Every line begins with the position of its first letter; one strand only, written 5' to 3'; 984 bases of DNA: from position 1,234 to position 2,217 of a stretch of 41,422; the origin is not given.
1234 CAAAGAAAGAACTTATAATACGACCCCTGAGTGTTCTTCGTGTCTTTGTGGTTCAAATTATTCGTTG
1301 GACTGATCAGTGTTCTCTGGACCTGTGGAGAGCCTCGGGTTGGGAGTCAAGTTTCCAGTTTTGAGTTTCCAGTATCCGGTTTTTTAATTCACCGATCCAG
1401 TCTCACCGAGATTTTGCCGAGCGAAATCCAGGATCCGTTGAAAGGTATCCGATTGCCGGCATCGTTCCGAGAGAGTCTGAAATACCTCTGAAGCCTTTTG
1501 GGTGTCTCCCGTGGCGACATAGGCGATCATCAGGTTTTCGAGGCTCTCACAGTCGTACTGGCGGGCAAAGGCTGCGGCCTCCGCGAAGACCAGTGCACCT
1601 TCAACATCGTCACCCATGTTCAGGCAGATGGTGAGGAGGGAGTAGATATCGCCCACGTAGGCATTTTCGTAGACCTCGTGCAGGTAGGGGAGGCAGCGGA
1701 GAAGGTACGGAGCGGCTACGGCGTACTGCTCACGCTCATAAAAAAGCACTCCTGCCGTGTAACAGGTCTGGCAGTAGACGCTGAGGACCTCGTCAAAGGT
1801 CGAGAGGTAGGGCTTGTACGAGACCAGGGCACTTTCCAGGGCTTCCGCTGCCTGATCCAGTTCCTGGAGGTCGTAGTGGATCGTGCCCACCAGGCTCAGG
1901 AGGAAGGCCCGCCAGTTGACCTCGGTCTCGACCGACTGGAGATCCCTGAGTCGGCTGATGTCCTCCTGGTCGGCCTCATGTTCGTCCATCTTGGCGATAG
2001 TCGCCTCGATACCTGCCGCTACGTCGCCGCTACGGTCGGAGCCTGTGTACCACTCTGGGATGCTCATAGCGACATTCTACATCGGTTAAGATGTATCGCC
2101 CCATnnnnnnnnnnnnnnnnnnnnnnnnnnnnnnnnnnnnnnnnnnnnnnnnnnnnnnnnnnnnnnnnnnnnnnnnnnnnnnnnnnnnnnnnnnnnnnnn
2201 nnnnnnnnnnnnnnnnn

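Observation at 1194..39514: Recurrent architecture: locus-specific tandem 7-/8-nt word arrays, mostly as inverted arms, in at least ten intergenic spacers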

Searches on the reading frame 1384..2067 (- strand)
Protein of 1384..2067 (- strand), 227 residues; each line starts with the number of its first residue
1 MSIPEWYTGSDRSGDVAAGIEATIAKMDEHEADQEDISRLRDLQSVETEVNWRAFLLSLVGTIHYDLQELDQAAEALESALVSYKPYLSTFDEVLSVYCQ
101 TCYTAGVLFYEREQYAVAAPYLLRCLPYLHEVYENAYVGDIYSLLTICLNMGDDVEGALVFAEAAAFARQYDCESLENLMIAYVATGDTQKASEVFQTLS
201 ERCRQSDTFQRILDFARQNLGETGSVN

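Call 14: search_protein_families(library=pfam, proteins=[window:1384-2067:-])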
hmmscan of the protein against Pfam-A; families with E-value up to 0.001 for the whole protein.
window:1384-2067:- (227 aa): 4 families
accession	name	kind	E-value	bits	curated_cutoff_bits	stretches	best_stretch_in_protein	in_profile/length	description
PF07719.23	TPR_2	-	3.8e-05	23.9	27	0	55-81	2-28/34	Tetratricopeptide repeat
PF13424.12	TPR_12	-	6.9e-05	23.4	30.1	0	55-126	4-72/77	Tetratricopeptide repeat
PF17874.7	TPR_MalT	-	0.00029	20.7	45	0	53-210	77-239/336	MalT-like TPR region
PF13428.12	TPR_14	-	0.00082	20.3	23.5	0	179-209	7-37/44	Tetratricopeptide repeat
